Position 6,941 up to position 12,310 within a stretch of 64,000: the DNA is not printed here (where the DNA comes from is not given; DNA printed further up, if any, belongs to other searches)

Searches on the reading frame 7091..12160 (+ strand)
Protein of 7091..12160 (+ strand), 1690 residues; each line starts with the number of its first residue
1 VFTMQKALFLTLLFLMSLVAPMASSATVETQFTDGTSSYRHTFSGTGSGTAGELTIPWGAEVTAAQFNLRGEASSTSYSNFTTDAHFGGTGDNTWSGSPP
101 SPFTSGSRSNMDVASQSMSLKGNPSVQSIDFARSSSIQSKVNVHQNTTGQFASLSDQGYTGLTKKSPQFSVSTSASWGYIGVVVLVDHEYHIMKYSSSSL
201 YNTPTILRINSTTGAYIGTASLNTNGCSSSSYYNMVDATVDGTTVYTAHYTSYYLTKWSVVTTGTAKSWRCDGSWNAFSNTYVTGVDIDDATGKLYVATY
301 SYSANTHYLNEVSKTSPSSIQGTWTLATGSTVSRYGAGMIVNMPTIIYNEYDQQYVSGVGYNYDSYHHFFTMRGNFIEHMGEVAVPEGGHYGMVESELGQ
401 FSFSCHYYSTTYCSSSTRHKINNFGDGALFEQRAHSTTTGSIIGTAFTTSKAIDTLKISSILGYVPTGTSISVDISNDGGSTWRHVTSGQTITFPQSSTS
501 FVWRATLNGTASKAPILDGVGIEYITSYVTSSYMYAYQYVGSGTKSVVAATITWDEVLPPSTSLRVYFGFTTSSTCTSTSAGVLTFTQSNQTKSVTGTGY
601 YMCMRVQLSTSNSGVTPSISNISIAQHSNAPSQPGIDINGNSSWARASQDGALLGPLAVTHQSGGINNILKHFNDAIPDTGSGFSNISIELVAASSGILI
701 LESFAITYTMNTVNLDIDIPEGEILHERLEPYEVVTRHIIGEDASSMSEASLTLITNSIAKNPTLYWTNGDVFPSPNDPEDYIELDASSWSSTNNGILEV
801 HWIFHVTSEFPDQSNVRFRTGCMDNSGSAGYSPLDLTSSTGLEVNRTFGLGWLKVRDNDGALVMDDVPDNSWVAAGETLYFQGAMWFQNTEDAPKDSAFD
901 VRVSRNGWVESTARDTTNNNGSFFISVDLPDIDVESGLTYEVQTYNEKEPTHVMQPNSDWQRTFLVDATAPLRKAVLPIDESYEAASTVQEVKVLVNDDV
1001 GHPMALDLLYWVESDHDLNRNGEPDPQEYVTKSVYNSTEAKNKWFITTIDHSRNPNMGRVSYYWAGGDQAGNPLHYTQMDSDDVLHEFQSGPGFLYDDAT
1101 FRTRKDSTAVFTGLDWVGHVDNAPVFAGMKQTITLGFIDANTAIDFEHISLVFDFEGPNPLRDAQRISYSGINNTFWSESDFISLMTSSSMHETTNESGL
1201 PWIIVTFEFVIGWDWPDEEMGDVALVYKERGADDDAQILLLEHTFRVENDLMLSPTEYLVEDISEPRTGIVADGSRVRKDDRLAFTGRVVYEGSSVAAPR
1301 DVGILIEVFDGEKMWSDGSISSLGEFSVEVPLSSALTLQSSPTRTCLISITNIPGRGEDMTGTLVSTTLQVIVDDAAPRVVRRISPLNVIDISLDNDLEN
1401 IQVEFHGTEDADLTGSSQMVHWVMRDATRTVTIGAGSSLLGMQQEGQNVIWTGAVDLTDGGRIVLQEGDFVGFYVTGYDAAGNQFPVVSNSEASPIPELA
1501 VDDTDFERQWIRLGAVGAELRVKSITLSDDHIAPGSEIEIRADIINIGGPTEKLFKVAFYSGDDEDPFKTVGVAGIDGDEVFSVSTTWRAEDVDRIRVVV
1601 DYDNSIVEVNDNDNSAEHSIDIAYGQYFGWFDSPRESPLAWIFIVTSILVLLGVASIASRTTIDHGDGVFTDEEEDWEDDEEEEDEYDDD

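Call 68: search_protein_families(library=pfam, proteins=[window:7091-12160:+], max_evalue=0.00001)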
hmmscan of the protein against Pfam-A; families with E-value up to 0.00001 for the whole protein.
window:7091-12160:+ (1690 aa): 1 family
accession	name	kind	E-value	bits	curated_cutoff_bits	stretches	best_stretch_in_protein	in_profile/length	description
PF07705.17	CARDB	-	9.2e-12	45.5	22.7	1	1520-1616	4-99/101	CARDB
